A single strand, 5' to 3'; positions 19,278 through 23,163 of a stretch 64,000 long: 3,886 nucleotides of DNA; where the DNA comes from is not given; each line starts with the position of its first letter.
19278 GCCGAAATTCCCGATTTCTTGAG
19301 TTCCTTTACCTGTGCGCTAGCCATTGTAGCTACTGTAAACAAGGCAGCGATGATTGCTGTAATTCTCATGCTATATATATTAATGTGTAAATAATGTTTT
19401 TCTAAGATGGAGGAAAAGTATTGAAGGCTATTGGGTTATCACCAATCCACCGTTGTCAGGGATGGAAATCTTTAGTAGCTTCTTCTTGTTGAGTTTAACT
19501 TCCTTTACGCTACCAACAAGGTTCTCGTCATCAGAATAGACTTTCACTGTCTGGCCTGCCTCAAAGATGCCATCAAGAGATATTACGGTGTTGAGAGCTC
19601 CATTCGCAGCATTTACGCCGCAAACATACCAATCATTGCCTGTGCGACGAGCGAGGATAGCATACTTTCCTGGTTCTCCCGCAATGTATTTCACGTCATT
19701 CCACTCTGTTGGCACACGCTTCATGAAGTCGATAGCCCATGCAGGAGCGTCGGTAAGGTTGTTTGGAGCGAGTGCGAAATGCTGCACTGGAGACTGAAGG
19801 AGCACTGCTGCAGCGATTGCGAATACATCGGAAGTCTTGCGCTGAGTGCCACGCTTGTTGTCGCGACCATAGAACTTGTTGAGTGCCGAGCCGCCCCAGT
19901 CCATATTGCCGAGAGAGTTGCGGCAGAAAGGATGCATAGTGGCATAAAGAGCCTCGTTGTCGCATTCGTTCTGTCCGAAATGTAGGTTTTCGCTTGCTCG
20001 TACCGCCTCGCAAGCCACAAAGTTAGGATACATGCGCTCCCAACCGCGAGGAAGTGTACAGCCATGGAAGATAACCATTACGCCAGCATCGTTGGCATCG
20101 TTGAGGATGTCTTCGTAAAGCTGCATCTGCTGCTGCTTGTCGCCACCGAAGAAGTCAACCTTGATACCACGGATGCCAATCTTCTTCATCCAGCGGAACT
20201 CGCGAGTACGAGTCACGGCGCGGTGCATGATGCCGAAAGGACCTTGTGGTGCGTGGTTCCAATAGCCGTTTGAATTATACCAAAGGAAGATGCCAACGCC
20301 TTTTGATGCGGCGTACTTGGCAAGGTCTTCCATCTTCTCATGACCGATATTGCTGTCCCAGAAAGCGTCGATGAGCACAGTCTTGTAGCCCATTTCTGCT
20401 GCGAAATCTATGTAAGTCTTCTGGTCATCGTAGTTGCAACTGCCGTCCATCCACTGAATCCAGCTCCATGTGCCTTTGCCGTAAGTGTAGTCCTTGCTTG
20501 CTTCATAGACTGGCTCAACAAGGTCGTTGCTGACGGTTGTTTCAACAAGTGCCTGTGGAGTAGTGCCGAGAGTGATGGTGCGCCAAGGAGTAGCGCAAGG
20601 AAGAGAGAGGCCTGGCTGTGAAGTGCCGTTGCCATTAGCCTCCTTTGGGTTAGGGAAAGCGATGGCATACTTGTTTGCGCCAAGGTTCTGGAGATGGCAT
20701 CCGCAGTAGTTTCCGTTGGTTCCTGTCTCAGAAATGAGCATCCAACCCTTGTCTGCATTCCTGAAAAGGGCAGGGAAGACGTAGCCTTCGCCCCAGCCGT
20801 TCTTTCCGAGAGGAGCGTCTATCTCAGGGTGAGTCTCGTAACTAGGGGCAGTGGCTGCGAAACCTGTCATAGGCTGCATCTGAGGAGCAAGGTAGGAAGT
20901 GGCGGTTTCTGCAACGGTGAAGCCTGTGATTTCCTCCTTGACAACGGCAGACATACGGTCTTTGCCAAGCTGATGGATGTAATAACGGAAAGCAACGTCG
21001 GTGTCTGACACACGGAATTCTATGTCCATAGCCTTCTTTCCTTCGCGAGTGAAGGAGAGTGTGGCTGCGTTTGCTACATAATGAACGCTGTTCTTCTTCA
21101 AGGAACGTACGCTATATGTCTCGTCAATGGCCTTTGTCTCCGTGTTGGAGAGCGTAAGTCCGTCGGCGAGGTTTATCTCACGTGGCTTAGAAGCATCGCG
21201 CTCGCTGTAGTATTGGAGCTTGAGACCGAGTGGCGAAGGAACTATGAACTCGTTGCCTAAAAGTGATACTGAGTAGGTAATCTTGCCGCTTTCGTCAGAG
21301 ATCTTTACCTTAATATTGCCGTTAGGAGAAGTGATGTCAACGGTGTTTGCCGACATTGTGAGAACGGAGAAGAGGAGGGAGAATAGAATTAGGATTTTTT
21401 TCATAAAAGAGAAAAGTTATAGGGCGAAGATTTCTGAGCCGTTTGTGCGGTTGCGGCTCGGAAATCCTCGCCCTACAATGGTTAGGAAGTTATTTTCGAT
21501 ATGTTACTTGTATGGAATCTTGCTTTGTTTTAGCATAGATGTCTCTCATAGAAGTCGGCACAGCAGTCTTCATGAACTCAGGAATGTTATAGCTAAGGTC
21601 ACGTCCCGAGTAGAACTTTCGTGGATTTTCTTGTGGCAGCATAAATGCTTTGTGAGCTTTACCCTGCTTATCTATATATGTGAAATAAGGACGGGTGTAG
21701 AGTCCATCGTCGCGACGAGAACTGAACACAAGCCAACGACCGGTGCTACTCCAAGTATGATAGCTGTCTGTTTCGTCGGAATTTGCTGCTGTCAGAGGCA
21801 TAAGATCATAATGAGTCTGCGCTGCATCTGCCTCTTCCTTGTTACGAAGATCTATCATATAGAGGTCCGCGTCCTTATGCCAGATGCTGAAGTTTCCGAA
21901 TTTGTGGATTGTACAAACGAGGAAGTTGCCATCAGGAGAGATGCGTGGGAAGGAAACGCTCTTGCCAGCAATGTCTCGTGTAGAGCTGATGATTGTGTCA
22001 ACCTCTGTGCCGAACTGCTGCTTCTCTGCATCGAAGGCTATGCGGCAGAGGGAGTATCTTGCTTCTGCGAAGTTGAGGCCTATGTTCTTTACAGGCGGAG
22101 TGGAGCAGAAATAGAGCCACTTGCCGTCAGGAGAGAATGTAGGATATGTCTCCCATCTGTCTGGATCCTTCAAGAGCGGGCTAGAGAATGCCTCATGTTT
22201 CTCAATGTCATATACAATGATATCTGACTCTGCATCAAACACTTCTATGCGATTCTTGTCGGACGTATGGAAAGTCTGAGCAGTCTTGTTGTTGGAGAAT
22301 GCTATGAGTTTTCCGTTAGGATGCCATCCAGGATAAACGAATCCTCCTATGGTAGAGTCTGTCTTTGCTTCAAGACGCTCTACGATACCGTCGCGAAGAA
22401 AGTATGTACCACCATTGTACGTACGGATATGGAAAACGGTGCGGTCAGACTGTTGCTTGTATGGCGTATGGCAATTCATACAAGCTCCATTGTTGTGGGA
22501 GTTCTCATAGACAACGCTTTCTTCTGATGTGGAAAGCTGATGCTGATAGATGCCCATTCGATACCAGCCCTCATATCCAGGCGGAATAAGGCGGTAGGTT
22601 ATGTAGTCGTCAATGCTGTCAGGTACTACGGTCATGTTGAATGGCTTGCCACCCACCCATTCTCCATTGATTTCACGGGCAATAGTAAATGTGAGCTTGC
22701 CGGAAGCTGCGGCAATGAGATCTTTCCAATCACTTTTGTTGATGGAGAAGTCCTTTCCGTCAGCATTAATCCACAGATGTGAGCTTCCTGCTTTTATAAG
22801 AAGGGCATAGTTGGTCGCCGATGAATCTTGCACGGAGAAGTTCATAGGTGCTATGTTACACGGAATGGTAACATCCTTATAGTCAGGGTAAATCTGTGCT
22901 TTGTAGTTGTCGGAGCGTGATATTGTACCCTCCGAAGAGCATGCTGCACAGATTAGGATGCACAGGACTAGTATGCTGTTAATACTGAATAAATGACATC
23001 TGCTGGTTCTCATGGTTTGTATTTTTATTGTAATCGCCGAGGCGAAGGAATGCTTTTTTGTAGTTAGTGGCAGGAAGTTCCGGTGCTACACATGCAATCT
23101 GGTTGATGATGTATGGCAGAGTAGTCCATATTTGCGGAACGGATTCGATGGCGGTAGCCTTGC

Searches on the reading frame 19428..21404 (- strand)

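Call 64: search_protein_families(library=pfam, proteins=[window:19428-21404:-], max_evalue=0.00001)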
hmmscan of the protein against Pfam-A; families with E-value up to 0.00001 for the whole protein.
window:19428-21404:- (658 aa): 3 families
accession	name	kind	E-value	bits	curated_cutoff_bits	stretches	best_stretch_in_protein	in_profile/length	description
PF10566.15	Glyco_hydro_97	-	1.8e-66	224.8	32.5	1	308-565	7-275/275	Glycoside hydrolase 97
PF14508.12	GH97_N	-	2.4e-52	178.1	25.3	1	24-298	1-229/229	Glycosyl-hydrolase 97 N-terminal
PF14509.12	GH97_C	-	1.4e-15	57.8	25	1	567-656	1-94/97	Glycosyl-hydrolase 97 C-terminal, oligomerisation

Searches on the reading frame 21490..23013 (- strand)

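Call 64: search_protein_families(library=pfam, proteins=[window:21490-23013:-], max_evalue=0.00001)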
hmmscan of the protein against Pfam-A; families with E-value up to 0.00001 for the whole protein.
window:21490-23013:- (507 aa): 1 family
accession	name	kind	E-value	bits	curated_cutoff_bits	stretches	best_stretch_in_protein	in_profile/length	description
PF07676.18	PD40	-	1.6e-18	66.5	20.9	1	286-307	9-30/38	WD40-like Beta Propeller Repeat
